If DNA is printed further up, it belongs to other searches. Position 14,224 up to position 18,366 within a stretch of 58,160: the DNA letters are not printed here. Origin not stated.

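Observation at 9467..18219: Translationally coupled four-gene operon with two helicases, two nuclease folds, a coiled-coil protein and an EVE/PUA-like reader: best candidate for an undescribed defence system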

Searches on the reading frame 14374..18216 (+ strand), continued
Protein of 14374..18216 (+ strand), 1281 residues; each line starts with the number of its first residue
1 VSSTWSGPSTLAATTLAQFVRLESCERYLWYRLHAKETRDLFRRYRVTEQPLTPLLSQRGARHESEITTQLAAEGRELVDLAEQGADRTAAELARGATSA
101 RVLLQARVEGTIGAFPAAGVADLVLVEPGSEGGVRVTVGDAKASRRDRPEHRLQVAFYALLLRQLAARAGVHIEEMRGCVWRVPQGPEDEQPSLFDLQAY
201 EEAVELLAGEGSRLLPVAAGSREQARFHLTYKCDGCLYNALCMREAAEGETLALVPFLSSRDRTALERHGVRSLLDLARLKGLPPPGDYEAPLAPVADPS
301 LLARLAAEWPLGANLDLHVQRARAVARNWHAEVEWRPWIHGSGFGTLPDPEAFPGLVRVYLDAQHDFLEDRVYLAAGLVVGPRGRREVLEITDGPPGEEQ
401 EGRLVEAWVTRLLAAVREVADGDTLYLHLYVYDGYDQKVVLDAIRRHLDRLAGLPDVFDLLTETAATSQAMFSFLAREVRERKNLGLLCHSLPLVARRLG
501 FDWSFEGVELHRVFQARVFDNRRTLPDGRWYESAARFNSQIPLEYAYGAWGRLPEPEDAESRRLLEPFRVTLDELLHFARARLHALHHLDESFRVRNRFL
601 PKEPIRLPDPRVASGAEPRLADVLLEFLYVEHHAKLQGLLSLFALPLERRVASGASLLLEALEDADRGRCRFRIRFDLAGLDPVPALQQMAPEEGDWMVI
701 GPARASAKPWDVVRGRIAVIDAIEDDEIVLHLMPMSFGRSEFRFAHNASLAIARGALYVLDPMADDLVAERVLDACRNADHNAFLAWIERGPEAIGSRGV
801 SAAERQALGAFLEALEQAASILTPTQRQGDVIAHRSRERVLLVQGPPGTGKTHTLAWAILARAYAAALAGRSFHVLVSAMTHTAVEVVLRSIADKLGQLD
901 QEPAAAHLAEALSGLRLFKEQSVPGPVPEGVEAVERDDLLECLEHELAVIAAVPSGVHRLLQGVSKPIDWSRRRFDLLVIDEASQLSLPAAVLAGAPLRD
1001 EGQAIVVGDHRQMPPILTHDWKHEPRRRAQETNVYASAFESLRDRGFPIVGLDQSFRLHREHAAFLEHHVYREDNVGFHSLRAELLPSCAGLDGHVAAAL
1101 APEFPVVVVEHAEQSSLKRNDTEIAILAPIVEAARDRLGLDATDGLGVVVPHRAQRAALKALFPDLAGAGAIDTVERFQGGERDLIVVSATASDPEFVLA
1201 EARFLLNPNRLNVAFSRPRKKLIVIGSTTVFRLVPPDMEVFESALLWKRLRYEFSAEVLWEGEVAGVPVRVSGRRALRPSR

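Call 36: find_encoding_contigs(protein=P0145, flank=10000, max_places=4)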
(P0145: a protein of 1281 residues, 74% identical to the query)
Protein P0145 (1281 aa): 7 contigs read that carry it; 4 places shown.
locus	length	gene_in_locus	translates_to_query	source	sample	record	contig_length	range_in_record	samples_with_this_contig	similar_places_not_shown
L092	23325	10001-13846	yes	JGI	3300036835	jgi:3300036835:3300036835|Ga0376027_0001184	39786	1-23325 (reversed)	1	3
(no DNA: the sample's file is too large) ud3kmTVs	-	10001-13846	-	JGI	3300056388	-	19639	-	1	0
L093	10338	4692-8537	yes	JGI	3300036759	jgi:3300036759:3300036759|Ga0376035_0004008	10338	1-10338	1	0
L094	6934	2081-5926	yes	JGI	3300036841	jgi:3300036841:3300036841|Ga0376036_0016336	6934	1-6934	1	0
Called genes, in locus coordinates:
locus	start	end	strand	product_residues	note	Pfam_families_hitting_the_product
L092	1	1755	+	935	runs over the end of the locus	PF00176:SNF2-rel_dom, PF00270:DEAD, PF04851:ResIII, PF00271:Helicase_C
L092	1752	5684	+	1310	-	PF02384:N6_Mtase, PF20473:MmeI_Mtase (weak), PF07669:Eco57I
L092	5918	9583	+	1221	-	PF00270:DEAD, PF00271:Helicase_C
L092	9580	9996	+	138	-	-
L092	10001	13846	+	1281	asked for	PF12705:PDDEXK_1 (weak), PF13086:AAA_11, PF13245:AAA_19, PF13604:AAA_30, PF13087:AAA_12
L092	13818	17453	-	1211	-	PF04851:ResIII, PF00176:SNF2-rel_dom, PF00271:Helicase_C, PF12137:RapA_C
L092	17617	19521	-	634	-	PF03235:GmrSD_N, PF07510:GmrSD_C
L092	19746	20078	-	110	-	-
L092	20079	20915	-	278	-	PF00929:RNase_T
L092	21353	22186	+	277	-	-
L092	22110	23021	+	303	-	-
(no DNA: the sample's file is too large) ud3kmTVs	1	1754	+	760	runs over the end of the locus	?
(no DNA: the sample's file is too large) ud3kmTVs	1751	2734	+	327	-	-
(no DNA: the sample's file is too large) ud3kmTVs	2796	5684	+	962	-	PF02384:N6_Mtase, PF20473:MmeI_Mtase (weak), PF07669:Eco57I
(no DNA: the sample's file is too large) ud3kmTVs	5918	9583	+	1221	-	PF00270:DEAD, PF00271:Helicase_C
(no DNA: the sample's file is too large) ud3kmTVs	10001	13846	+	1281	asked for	PF12705:PDDEXK_1 (weak), PF13086:AAA_11, PF13245:AAA_19, PF13604:AAA_30, PF13087:AAA_12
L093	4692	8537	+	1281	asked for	PF12705:PDDEXK_1 (weak), PF13086:AAA_11, PF13245:AAA_19, PF13604:AAA_30, PF13087:AAA_12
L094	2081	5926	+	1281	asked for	PF12705:PDDEXK_1 (weak), PF13086:AAA_11, PF13245:AAA_19, PF13604:AAA_30, PF13087:AAA_12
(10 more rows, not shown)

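Call 39: find_encoding_contigs(protein=P0160, flank=8000, max_places=3)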
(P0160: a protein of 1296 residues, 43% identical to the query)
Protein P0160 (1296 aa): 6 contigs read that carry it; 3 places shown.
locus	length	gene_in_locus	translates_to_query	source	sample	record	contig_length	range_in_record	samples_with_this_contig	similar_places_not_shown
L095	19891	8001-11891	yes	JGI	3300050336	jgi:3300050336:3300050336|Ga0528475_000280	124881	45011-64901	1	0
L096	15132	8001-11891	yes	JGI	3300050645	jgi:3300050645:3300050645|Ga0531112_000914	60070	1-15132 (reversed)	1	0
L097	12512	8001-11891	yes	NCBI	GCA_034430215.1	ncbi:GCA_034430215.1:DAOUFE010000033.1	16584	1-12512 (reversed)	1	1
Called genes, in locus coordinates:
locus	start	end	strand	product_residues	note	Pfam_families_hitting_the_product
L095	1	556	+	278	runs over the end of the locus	PF12705:PDDEXK_1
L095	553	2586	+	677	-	PF01555:N6_N4_Mtase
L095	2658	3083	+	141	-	PF04266:ASCH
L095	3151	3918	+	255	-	-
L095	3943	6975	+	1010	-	PF04851:ResIII, PF00270:DEAD (weak), PF19778:RE_endonuc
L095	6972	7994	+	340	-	PF05066:HARE-HTH, PF04471:Mrr_cat, PF22722:NA-iREase1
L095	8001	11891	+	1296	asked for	PF12705:PDDEXK_1 (weak), PF13086:AAA_11 (weak), PF13245:AAA_19, PF13604:AAA_30 (weak), PF13086:AAA_11 (weak), PF13087:AAA_12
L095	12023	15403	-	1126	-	PF19587:DUF6094, PF00176:SNF2-rel_dom (faint), PF04851:ResIII (faint), PF00271:Helicase_C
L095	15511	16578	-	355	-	-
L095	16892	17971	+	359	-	PF09952:AbiEi_2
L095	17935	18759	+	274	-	PF08843:AbiEii (faint)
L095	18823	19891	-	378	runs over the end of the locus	PF00712:DNA_pol3_beta, PF02767:DNA_pol3_beta_2, PF02768:DNA_pol3_beta_3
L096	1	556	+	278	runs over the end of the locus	PF12705:PDDEXK_1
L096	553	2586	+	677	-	PF01555:N6_N4_Mtase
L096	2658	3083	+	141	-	PF04266:ASCH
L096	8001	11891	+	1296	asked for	PF12705:PDDEXK_1 (weak), PF13086:AAA_11 (weak), PF13245:AAA_19, PF13604:AAA_30 (weak), PF13086:AAA_11 (weak), PF13087:AAA_12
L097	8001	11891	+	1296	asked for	PF12705:PDDEXK_1 (weak), PF13086:AAA_11 (weak), PF13245:AAA_19, PF13604:AAA_30 (weak), PF13086:AAA_11 (weak), PF13087:AAA_12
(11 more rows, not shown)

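Call 40: find_encoding_contigs(protein=P0164, flank=8000, max_places=2)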
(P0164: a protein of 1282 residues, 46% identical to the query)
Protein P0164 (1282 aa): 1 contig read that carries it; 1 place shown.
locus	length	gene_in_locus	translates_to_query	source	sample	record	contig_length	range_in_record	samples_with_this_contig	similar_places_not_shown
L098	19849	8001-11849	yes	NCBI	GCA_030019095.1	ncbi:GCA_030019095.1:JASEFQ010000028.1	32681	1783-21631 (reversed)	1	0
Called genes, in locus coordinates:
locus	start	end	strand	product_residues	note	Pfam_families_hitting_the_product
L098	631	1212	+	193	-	PF13148:DUF3987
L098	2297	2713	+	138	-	-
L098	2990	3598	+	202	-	-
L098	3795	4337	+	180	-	PF01863:YgjP-like, PF10263:SprT-like (faint)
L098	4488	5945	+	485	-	-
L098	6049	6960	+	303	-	PF13328:HD_4, PF01966:HD (weak)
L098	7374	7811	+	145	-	-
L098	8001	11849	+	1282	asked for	PF12705:PDDEXK_1 (weak), PF13245:AAA_19, PF13604:AAA_30 (faint), PF13086:AAA_11 (weak), PF13087:AAA_12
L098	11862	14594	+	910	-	PF00580:UvrD-helicase, PF13245:AAA_19, PF13604:AAA_30 (faint), PF13361:UvrD_C, PF13538:UvrD_C_2 (faint), PF12705:PDDEXK_1, PF01930:Cas_Cas4 (weak)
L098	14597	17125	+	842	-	PF01555:N6_N4_Mtase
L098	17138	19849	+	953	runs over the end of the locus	PF04851:ResIII (weak)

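Call 45: search_dna_similar(query=window:14374-18216:+, collection=plasmids, mode=protein, max_rows=15, max_evalue=1e-20)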
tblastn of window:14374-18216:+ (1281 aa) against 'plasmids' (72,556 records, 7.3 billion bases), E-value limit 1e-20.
Records with a match: 20; places in all: 21; records where one place covers at least 80% of the query: 4.
Best place of each record, by identity: <60% 20.
By first word of the organism name: Vibrio 4; Haladaptatus 2; Candidatus 1; Halalkalicoccus 1; Salinigranum 1; Haloglomus 1; Caulobacter 1; Skermanella 1; Azospirillum 1; Methylobacterium 1; and 6 more.
By predicted mobility (MOB-suite, as given by PLSDB): non-mobilizable 13; conjugative 4; mobilizable 3.
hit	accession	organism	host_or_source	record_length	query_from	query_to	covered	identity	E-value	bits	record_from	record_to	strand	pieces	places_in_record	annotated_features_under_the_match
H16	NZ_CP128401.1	Candidatus Chlorohelix allophototropha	Single colony of Candidatus Chlorohelix ...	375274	10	1276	99%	39.6%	0e+0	832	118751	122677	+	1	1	AAA domain-containing protein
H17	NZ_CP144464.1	Halalkalicoccus sp. FCH27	cell culture,Salt lake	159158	14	1264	98%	30.2%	2e-108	386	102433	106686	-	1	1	AAA domain-containing protein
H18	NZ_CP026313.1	Salinigranum rubrum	cell culture,marine solar saltern brine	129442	10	1250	97%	29.0%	5e-101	363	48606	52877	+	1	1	AAA domain-containing protein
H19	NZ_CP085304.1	Haladaptatus pallidirubidus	cell culture,saline soil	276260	43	1264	95%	27.1%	4e-98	354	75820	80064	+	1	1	AAA domain-containing protein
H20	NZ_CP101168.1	Haloglomus halophilum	cell culture,salt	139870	1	1253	60%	30.7%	2e-38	299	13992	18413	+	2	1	AAA domain-containing protein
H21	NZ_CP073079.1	Caulobacter sp. S6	pure culture,soil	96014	811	1274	36%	32.9%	6e-34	150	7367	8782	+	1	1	AAA domain-containing protein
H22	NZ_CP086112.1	Skermanella rosea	single cell,hydrocarbon-contaminated ...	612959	839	1274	34%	34.8%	1e-30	140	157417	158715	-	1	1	AAA domain-containing protein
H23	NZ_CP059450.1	Azospirillum brasilense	Prokaryotes,soil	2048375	838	1273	34%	32.9%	3e-35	155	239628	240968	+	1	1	none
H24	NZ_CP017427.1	Methylobacterium sp. XJLW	single cell,soil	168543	839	1273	34%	32.7%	6e-37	160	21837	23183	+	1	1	AAA domain-containing protein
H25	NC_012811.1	Methylorubrum extorquens AM1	-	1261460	812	1248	34%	29.9%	2e-28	132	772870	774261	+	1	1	none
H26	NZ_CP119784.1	Haladaptatus sp. YSMS36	cell culture,sediment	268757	875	1258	30%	32.4%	2e-40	172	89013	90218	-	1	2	AAA domain-containing protein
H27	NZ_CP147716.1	Bradyrhizobium sp. 27S5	-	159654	836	1257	33%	29.0%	6e-27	127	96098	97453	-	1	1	AAA domain-containing protein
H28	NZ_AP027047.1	Vibrio nigripulchritudo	Penaeus vannamei,cell ...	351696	840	1250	32%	28.0%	5e-25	121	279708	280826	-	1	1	AAA domain-containing protein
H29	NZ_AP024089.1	Vibrio nigripulchritudo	-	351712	840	1250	32%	28.0%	5e-25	121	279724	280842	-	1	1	AAA domain-containing protein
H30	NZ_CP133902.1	Vibrio parahaemolyticus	Penaeus vannamei,Diseased shrimp,shrimp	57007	827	1260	34%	26.2%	2e-24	119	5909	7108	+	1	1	AAA domain-containing protein | UvrD-helicase domain-containing protein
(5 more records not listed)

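Call 48: get_annotated_region(hit=H16, flank=8000)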
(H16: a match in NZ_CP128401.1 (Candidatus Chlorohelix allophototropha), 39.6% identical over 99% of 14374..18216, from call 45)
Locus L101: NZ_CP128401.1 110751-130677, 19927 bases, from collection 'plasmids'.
description: Candidatus Chlorohelix allophototropha isolate L227-S17 plasmid unnamed1, complete sequence
organism: Candidatus Chlorohelix allophototropha (NCBI taxid 3003348)
taxonomy: Bacteria; Chloroflexota; Chloroflexia; Candidatus Chloroheliales; Candidatus Chloroheliaceae; Candidatus Chlorohelix; Candidatus Chlorohelix allophototropha
host: -; source: Single colony of Candidatus Chlorohelix allophototropha from a non-axenic enrichment (subculture 19.9); ...; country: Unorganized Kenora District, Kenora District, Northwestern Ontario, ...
typing (MOB-suite, as given by PLSDB): non-mobilizable
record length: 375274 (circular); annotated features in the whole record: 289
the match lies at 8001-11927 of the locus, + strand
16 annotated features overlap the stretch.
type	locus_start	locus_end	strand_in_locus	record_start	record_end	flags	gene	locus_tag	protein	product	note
CDS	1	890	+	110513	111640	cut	-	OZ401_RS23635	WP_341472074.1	glycosyltransferase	-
CDS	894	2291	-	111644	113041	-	-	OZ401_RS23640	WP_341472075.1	folylpolyglutamate synthase/dihydrofolate synthase family protein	GO:0006730 - one-carbon metabolic process [Evidence IEA]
CDS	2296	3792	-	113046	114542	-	-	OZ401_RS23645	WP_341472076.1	hypothetical protein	-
CDS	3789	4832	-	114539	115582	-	-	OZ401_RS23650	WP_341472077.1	glycosyltransferase family 2 protein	-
CDS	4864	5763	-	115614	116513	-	-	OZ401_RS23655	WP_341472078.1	haloalkane dehalogenase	-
CDS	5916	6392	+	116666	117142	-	-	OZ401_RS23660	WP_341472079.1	DinB family protein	-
CDS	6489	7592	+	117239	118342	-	-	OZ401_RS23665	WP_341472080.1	hypothetical protein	-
CDS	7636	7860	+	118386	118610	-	-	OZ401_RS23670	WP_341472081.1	hypothetical protein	-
CDS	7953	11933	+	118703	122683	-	-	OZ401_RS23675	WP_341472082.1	AAA domain-containing protein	-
CDS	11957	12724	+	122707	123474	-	-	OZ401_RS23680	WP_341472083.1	hypothetical protein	-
CDS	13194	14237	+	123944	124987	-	-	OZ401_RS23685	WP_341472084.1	ATP-binding cassette domain-containing protein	-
CDS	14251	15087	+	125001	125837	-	-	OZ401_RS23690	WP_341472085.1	ABC-2 family transporter protein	-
CDS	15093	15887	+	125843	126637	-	-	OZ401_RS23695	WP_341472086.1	ABC-2 family transporter protein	-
CDS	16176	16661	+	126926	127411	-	-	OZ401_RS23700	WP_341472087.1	integrase core domain-containing protein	GO:0015074 - DNA integration [Evidence IEA]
CDS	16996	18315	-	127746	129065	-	-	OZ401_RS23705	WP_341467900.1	transposase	-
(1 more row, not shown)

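Call 51: search_protein_families(library=pfam, proteins=[L091:7756-8604:+, L091:8604-10001:+, L101:11957-12721:+], max_evalue=0.01)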
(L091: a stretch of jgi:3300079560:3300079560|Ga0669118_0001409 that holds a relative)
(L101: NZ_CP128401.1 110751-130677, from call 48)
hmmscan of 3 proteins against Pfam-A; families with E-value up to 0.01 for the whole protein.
L091:7756-8604:+ (283 aa): 1 family
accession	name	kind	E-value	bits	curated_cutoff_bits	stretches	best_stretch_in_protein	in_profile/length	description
PF00571.33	CBS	-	1.3e-08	35.4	24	1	39-80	11-53/57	CBS domain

L091:8604-10001:+ (466 aa): 4 families
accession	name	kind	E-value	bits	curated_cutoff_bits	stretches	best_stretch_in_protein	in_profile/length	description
PF00271.37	Helicase_C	-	2.2e-13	50.9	23.5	1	325-435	3-110/110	Helicase conserved C-terminal domain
PF04851.21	ResIII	-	0.00054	20.3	22.5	1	12-158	6-149/164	Type III restriction enzyme, res subunit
PF00176.29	SNF2-rel_dom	-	0.0012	18.5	24.9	1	110-156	105-149/290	SNF2-related domain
PF00270.35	DEAD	-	0.0073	16.5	26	0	131-159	116-145/167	DEAD/DEAH box helicase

L101:11957-12721:+ (255 aa): 0 families

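Call 68: search_dna_similar(query=window:14374-18216:+, collection=phages, mode=protein, max_rows=12, max_evalue=1e-15)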
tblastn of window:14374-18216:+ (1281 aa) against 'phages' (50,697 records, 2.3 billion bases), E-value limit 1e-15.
Records with a match: 1; places in all: 1; records where one place covers at least 80% of the query: 0.
Best place of each record, by identity: <60% 1.
By first word of the organism name: Bacteriophage 1.
By host as written in the record: - 1.
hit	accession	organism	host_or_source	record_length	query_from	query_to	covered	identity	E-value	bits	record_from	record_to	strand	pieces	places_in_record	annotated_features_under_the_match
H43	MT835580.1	Bacteriophage sp.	human fecal samples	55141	813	1244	34%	33.4%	7e-39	165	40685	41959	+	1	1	record has no annotation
